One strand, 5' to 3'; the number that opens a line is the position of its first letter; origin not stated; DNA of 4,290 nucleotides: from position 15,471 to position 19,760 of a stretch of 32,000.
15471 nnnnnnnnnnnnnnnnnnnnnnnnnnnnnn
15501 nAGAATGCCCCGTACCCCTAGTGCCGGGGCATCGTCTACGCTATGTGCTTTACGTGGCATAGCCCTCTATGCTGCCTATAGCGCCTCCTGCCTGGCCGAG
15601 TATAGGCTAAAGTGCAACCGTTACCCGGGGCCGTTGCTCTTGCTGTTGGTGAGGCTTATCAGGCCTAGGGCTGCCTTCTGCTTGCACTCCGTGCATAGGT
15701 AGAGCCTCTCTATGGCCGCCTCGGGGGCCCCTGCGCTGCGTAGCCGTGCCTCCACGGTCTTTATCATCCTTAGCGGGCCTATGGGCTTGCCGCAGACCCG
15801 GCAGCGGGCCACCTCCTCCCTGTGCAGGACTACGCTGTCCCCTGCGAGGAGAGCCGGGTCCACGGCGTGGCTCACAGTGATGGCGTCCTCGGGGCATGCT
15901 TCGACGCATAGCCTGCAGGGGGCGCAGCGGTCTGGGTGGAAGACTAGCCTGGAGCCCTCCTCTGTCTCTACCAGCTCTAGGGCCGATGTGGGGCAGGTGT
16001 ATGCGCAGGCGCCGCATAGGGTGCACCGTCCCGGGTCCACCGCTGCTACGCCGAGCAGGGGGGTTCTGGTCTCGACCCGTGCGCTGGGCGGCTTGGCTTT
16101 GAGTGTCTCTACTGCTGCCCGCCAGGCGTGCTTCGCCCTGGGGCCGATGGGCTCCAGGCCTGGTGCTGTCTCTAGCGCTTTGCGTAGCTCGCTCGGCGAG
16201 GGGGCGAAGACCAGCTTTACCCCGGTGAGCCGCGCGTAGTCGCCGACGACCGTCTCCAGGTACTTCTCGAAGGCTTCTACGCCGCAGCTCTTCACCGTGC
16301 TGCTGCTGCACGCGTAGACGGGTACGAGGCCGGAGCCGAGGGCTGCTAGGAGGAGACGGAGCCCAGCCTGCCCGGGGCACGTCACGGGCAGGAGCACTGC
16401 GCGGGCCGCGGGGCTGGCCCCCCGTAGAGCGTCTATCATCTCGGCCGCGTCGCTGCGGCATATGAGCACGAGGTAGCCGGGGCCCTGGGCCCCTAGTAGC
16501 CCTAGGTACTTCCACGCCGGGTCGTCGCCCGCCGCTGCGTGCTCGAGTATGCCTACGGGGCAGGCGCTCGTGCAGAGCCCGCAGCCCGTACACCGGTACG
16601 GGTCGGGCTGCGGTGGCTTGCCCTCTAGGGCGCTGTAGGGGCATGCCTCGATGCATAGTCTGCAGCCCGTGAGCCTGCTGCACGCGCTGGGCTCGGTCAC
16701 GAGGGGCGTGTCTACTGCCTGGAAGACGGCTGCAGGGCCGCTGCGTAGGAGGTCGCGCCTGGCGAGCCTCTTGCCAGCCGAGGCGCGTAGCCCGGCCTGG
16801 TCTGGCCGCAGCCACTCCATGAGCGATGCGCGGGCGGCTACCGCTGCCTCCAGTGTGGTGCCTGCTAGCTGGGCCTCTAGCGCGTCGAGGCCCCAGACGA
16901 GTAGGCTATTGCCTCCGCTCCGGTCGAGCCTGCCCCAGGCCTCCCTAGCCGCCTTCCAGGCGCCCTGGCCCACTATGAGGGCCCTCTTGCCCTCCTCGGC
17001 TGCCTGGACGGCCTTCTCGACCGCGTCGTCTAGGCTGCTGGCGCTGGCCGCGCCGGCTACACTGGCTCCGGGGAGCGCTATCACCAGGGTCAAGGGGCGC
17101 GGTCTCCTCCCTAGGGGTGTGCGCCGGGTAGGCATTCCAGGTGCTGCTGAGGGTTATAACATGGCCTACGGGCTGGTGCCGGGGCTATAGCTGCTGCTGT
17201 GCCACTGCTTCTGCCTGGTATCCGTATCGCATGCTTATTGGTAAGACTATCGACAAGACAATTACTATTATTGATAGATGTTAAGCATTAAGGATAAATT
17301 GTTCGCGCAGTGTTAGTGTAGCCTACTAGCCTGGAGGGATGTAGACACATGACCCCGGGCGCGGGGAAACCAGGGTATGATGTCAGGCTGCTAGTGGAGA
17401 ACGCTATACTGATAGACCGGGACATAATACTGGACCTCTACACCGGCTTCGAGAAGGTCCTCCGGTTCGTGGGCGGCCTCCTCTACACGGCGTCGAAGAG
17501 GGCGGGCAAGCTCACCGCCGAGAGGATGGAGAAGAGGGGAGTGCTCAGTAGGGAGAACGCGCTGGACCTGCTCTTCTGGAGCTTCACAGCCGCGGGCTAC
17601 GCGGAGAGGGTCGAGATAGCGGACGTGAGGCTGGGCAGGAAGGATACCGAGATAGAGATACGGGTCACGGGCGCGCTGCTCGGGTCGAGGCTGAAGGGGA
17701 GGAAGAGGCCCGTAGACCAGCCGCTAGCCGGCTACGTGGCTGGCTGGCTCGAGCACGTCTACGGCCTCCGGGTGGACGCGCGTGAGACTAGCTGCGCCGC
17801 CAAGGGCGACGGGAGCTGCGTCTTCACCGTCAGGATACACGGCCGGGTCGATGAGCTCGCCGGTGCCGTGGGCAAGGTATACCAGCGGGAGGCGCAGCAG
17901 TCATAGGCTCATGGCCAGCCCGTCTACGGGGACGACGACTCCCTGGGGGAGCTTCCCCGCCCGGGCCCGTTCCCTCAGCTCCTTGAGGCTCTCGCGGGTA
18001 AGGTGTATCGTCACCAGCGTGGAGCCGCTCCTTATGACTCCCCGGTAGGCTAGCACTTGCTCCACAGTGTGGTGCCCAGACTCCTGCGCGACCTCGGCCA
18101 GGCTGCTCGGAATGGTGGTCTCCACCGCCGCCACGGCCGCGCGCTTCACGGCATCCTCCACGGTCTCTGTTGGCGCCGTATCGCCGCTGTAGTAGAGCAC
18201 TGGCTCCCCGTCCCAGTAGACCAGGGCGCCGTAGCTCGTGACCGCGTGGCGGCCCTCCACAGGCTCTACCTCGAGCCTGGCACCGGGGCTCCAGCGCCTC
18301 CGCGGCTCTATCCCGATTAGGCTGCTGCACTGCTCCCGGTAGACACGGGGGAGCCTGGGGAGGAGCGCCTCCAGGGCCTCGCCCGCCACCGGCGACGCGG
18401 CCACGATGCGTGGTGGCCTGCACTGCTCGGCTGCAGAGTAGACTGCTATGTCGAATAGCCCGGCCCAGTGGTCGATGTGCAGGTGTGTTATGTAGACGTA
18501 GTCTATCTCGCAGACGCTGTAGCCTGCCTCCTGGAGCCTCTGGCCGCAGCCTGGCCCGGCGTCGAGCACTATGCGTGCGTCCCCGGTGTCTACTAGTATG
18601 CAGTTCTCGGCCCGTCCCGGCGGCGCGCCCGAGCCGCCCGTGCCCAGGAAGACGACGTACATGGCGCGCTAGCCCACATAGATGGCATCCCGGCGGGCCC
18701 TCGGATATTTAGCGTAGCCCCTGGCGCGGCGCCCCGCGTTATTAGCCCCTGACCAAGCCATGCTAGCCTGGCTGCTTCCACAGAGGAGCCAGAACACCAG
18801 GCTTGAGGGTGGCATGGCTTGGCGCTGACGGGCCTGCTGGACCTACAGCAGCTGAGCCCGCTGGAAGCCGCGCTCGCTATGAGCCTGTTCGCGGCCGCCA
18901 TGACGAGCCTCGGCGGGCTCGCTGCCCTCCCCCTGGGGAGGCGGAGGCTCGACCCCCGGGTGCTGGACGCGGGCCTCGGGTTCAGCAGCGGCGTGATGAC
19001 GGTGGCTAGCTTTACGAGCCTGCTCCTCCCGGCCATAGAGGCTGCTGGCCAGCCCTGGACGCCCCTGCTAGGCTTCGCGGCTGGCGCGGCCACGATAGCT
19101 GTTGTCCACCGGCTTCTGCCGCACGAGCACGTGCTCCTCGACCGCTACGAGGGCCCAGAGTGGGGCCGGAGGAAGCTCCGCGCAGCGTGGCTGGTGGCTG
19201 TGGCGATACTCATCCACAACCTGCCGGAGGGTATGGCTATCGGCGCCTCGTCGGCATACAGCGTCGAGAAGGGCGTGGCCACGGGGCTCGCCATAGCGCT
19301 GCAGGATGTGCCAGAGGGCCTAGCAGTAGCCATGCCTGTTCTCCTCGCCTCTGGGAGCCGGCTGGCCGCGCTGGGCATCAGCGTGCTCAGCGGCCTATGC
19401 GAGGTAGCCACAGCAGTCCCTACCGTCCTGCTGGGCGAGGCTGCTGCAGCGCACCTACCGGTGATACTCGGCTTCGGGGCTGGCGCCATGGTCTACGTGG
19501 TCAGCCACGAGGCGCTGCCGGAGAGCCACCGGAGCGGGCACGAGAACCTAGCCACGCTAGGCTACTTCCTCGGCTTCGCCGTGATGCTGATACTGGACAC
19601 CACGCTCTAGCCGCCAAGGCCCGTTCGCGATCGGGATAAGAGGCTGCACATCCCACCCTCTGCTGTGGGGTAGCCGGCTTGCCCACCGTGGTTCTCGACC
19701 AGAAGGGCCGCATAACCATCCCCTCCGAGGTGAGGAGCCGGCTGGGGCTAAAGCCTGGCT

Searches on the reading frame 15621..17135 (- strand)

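Call 89: search_protein_families(library=pfam, proteins=[window:15621-17135:-], max_evalue=0.001)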
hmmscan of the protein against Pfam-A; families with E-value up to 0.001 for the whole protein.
window:15621-17135:- (504 aa): 13 families
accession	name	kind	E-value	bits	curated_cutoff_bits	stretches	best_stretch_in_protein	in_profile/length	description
PF00037.32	Fer4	-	8.4e-19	67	21.1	3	176-197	2-23/24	4Fe-4S binding domain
PF12838.12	Fer4_7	-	2.5e-16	60.3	27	2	370-418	1-52/52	4Fe-4S dicluster domain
PF12837.12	Fer4_6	-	1.3e-14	53.7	25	3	363-386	1-24/24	4Fe-4S binding domain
PF14697.11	Fer4_21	-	2.1e-12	47.4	35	1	364-420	1-58/59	4Fe-4S dicluster domain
PF13484.11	Fer4_16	-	7.3e-12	46.3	30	0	370-389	1-20/66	4Fe-4S double cluster binding domain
PF13237.11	Fer4_10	-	1.2e-11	44.8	25.5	2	366-415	4-53/53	4Fe-4S dicluster domain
PF13187.11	Fer4_9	-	4.1e-11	43.2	27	2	370-419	1-52/52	4Fe-4S dicluster domain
PF12797.12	Fer4_2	-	1.1e-10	41.1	24.5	2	178-194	6-22/22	4Fe-4S binding domain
PF12800.12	Fer4_4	-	4.1e-08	33.3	24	1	179-195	1-17/17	4Fe-4S binding domain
PF13183.11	Fer4_8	-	5.5e-07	30.5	27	0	178-196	50-68/68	4Fe-4S dicluster domain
PF12798.12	Fer4_3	-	1.4e-05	26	27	0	182-196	1-15/15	4Fe-4S binding domain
PF13534.11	Fer4_17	-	7.6e-05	23.6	22.2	0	370-383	45-58/61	4Fe-4S dicluster domain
PF25160.1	LdpA_Fe-S-bd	-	0.00096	19.3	27.6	0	159-199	7-45/49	LdpA Fe-S cluster-binding domain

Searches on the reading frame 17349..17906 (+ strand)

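Call 89: search_protein_families(library=pfam, proteins=[window:17349-17906:+], max_evalue=0.001)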
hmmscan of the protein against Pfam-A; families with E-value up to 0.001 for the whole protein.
window:17349-17906:+ (185 aa): 1 family
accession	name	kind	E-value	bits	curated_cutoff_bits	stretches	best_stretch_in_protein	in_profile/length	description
PF02830.23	V4R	-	2.2e-09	37.7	31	1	103-162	2-61/62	V4R domain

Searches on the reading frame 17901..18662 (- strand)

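Call 89: search_protein_families(library=pfam, proteins=[window:17901-18662:-], max_evalue=0.001)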
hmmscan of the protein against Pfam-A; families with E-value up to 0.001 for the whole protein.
window:17901-18662:- (253 aa): 3 families
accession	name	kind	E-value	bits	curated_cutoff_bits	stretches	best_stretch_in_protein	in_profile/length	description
PF00753.33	Lactamase_B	-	3e-16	60.4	22.7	1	16-173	3-161/196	Metallo-beta-lactamase superfamily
PF12706.13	Lactamase_B_2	-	1.7e-15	57.6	27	1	30-211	2-191/200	Beta-lactamase superfamily domain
PF23023.1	Anti-Pycsar_Apyc1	-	0.00013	22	50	1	6-73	8-74/250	Anti-Pycsar protein Apyc1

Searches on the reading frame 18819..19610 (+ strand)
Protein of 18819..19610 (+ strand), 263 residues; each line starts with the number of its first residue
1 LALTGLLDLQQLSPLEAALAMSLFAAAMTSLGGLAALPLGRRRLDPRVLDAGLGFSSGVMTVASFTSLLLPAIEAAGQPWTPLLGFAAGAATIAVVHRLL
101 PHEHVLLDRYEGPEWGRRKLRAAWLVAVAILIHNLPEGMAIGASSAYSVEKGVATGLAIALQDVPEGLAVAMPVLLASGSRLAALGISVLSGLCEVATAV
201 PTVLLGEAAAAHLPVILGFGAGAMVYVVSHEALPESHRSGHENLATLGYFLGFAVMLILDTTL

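Call 89: search_protein_families(library=pfam, proteins=[window:18819-19610:+], max_evalue=0.001)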
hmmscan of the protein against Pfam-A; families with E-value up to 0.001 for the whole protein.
window:18819-19610:+ (263 aa): 1 family
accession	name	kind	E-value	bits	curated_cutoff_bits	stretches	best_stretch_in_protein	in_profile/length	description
PF02535.28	Zip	-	9.2e-24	84.7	35.1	2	117-259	173-322/323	ZIP Zinc transporter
